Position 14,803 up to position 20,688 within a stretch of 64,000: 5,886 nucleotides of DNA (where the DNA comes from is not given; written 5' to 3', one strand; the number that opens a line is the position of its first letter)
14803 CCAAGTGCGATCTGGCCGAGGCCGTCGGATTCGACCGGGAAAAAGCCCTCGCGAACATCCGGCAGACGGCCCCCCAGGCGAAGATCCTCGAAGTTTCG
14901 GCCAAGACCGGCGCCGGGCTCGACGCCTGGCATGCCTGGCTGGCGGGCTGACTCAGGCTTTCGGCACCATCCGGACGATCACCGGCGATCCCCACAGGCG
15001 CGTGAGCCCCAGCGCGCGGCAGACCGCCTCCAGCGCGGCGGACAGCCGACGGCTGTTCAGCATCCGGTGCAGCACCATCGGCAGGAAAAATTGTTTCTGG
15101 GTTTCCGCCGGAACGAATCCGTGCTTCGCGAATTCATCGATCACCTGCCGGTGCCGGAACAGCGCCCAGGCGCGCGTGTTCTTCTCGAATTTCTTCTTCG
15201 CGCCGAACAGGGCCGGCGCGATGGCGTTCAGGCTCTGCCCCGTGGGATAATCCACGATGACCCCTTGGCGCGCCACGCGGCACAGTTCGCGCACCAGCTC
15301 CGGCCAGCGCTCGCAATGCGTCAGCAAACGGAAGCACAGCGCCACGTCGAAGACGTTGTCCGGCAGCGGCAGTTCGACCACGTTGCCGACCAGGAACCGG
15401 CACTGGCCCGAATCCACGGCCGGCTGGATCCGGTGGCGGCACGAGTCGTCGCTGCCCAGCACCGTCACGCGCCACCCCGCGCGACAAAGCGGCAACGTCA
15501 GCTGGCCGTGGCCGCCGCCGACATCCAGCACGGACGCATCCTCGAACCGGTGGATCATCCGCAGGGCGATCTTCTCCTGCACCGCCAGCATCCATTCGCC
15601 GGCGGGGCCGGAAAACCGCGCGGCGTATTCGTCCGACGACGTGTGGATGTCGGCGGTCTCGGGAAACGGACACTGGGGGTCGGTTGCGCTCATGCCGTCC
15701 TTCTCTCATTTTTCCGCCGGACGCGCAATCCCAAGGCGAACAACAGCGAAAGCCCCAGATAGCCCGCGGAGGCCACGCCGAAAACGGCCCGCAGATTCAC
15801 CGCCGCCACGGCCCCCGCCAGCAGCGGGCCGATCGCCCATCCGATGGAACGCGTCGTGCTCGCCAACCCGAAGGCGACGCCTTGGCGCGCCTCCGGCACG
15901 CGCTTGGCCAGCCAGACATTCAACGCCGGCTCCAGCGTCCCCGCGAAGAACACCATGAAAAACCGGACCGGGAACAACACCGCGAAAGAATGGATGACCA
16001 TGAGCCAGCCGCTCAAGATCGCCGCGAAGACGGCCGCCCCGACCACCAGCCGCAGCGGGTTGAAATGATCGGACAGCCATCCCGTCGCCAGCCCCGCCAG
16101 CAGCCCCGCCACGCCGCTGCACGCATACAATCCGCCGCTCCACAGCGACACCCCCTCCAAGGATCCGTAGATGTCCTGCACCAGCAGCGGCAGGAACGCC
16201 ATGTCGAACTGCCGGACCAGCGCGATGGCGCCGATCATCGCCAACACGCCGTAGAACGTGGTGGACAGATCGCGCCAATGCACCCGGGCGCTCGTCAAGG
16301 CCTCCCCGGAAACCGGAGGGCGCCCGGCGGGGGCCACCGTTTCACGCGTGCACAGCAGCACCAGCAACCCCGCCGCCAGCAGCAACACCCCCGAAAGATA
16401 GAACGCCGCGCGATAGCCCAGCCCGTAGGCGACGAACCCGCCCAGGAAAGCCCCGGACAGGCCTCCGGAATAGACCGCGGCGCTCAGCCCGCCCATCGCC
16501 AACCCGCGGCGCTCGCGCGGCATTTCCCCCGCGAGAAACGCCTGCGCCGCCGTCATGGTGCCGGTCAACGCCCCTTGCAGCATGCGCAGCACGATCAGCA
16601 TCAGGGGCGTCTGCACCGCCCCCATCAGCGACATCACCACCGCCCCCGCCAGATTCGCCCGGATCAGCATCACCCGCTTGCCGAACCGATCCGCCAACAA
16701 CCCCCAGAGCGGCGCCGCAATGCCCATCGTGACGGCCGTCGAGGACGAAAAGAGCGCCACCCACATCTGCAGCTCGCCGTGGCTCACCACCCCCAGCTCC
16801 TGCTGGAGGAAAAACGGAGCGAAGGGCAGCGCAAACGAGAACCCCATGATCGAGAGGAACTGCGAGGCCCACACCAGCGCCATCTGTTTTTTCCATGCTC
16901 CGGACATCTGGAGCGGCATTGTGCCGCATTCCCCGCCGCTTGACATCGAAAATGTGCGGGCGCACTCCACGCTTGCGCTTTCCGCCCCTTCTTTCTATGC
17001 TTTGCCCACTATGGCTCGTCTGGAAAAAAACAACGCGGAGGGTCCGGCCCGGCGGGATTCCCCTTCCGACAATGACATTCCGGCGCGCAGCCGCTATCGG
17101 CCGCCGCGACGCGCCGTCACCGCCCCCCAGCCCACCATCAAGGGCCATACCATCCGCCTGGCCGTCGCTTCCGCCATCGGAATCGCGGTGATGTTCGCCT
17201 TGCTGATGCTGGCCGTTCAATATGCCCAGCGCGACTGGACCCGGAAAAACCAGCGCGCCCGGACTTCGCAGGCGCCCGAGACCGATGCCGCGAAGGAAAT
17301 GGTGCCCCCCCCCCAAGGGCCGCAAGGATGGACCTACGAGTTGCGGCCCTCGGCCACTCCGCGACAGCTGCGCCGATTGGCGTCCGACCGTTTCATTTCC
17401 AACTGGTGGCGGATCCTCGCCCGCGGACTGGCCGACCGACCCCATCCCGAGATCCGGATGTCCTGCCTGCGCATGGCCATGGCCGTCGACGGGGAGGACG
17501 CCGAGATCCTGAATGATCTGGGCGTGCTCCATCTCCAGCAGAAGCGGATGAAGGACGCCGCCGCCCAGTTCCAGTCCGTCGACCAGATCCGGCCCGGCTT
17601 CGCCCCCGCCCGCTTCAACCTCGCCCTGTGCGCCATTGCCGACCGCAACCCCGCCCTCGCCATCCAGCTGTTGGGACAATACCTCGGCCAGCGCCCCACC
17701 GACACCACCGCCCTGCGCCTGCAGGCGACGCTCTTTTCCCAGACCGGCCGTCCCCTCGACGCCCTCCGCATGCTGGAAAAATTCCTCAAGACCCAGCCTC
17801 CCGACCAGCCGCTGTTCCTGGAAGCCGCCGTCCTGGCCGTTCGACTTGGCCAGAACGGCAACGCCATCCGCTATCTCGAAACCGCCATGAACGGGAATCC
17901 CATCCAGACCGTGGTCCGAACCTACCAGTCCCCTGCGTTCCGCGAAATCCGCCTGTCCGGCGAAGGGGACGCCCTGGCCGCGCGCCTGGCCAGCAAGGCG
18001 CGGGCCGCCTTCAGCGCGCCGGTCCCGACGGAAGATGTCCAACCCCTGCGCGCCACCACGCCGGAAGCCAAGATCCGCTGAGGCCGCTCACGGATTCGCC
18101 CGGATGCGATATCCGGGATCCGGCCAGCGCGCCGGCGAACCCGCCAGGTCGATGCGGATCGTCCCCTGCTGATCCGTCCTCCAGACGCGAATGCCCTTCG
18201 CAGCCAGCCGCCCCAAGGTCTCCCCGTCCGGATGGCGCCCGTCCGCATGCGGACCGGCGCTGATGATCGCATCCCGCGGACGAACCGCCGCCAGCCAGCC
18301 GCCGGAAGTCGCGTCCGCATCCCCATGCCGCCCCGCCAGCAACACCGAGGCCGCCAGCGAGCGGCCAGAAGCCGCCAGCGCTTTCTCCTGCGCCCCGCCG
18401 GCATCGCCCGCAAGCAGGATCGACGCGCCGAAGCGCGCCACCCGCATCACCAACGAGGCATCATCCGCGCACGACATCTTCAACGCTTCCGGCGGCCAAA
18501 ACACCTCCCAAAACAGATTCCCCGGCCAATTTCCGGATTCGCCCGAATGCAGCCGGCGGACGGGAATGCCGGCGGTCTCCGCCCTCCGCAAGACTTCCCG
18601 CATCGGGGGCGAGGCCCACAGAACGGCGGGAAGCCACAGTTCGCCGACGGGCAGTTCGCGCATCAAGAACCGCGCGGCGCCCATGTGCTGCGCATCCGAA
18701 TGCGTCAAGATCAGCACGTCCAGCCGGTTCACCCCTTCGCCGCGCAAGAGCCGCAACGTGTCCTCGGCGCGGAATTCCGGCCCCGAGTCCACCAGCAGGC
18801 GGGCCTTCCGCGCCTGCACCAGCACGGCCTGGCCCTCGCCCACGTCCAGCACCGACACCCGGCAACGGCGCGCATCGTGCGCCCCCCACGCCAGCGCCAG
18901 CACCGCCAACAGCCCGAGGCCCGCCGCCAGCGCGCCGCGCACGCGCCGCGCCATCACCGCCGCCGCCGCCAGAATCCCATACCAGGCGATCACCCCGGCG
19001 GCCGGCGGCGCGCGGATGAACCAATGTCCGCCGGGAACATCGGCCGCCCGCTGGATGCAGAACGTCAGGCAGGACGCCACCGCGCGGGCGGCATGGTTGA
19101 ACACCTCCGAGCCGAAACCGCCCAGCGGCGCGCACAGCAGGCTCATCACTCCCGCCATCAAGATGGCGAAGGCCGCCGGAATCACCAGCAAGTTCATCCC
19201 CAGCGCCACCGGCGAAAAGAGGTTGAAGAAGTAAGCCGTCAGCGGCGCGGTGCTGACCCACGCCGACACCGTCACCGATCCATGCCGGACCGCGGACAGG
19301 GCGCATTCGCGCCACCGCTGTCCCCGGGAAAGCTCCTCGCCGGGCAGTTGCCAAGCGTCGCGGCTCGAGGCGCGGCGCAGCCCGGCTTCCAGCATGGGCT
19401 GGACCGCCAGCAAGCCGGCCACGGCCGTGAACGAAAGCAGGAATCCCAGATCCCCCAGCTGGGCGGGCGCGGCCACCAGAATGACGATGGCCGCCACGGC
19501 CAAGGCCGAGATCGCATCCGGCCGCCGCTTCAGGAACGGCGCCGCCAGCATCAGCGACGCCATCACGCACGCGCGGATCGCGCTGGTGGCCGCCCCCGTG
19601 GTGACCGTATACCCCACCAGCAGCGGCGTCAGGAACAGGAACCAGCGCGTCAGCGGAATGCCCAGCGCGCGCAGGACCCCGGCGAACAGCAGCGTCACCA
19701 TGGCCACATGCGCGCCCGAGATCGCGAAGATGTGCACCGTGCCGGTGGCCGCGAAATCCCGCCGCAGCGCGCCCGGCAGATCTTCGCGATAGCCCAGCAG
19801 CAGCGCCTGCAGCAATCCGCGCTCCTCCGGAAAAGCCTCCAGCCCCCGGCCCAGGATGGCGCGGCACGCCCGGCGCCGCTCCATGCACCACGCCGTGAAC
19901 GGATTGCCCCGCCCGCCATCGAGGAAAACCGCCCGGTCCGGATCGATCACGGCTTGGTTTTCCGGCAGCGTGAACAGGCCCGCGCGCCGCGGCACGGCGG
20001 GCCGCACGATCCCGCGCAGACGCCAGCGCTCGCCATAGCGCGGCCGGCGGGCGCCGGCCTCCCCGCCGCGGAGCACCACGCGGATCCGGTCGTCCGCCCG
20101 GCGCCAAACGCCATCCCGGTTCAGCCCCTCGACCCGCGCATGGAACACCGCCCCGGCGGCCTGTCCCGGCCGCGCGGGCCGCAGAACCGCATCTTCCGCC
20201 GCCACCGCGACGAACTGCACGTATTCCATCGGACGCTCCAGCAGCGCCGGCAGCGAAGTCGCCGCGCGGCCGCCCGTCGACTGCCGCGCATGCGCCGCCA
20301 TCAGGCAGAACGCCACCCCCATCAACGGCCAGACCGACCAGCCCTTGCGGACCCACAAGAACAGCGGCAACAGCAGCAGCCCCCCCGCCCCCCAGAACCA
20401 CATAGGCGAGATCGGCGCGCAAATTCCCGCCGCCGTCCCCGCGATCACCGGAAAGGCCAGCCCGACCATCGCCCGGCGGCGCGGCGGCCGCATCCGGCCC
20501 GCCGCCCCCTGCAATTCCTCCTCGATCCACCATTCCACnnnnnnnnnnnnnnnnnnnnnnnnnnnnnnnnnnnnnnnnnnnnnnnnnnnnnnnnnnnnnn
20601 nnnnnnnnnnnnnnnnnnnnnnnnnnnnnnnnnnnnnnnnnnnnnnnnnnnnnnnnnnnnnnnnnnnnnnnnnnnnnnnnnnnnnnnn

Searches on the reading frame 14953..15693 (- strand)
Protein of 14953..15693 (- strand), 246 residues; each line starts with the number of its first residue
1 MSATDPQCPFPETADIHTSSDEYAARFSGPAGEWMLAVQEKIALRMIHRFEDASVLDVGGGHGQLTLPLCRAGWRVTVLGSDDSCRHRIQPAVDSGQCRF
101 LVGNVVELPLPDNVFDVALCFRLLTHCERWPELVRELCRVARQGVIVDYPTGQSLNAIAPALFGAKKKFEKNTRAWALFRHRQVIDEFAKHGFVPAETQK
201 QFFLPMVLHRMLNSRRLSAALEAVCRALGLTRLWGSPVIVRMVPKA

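Call 69: search_protein_families(library=pfam, proteins=[window:14953-15693:-], max_evalue=0.00001)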
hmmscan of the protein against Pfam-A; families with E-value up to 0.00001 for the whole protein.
window:14953-15693:- (246 aa): 4 families
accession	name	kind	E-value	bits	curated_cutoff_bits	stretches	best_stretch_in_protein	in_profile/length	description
PF08241.18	Methyltransf_11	-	1.1e-14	55.3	21.2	1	56-144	1-90/95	Methyltransferase domain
PF13649.12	Methyltransf_25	-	1.5e-12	48.5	27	1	55-144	1-96/97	Methyltransferase domain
PF13489.12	Methyltransf_23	-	1.9e-09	37.9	27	1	49-182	20-138/164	Methyltransferase domain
PF13847.12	Methyltransf_31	-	1.1e-06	28.8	27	1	52-147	4-107/145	Methyltransferase domain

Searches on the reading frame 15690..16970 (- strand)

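Call 69: search_protein_families(library=pfam, proteins=[window:15690-16970:-], max_evalue=0.00001)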
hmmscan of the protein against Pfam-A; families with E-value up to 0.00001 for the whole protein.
window:15690-16970:- (426 aa): 2 families
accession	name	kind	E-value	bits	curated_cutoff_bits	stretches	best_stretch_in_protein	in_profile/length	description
PF07690.21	MFS_1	-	1.4e-53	182.5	33.4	2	33-326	1-288/347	Major Facilitator Superfamily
PF12832.13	MFS_1_like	-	8.6e-06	25.5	25.2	0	74-115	39-80/373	MFS_1 like family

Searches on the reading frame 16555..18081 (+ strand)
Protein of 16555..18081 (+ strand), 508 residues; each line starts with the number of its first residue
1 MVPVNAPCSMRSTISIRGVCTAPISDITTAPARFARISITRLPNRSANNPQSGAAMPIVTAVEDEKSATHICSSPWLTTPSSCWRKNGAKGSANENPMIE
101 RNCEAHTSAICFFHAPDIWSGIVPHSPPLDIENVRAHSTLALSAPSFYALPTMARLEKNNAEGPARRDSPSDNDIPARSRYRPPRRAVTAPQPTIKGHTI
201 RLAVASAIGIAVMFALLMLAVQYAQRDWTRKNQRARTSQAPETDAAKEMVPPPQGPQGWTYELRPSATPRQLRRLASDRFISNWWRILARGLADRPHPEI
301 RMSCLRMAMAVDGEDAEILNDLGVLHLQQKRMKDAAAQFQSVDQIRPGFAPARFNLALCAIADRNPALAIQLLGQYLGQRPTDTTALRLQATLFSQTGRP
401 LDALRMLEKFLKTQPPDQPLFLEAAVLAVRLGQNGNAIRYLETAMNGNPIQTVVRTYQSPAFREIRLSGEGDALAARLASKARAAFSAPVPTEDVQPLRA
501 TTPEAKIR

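Call 69: search_protein_families(library=pfam, proteins=[window:16555-18081:+], max_evalue=0.00001)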
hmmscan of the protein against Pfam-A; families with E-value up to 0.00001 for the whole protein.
window:16555-18081:+ (508 aa): 4 families
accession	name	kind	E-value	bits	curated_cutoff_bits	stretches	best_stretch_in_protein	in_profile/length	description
PF14559.12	TPR_19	-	9.1e-12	45.6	25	1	327-391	2-66/68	Tetratricopeptide repeat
PF13371.12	TPR_9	-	8e-09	35.8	35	0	398-454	9-65/73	Tetratricopeptide repeat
PF13432.12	TPR_16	-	3e-08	34.4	32.7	0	310-347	25-62/65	Tetratricopeptide repeat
PF13428.12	TPR_14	-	1.5e-07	31.8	23.5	0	386-425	3-42/44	Tetratricopeptide repeat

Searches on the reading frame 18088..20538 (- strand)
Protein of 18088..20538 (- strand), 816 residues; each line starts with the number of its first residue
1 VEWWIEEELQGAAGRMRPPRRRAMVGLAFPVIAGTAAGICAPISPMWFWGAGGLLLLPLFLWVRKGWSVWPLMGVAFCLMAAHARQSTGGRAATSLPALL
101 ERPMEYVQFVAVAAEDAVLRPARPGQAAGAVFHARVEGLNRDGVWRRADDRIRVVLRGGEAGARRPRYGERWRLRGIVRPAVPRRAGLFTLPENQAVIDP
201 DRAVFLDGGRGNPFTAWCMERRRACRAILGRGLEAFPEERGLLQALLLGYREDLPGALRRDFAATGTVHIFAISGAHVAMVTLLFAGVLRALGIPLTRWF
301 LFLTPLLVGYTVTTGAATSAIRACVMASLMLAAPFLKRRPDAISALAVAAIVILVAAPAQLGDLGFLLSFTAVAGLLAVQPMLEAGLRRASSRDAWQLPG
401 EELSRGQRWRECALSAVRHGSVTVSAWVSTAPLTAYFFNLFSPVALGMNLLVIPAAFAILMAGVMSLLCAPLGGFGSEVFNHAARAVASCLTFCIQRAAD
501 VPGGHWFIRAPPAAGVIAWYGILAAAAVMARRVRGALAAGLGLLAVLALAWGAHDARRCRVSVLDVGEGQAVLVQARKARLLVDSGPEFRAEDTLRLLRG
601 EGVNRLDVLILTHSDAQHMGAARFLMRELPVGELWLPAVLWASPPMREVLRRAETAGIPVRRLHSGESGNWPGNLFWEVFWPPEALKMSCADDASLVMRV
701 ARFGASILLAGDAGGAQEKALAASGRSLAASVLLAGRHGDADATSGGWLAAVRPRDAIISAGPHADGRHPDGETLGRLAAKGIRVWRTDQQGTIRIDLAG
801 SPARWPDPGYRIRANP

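Call 69: search_protein_families(library=pfam, proteins=[window:18088-20538:-], max_evalue=0.00001)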
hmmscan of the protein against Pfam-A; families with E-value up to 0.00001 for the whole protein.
window:18088-20538:- (816 aa): 3 families
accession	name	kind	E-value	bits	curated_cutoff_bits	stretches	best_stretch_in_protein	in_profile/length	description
PF03772.21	Competence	-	7.8e-53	180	23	1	246-531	1-268/270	Competence protein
PF13567.11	DUF4131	-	9.7e-11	42.1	31.6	1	45-183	6-135/165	Domain of unknown function (DUF4131)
PF00753.33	Lactamase_B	-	1.6e-09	38.5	22.7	1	566-762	3-195/196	Metallo-beta-lactamase superfamily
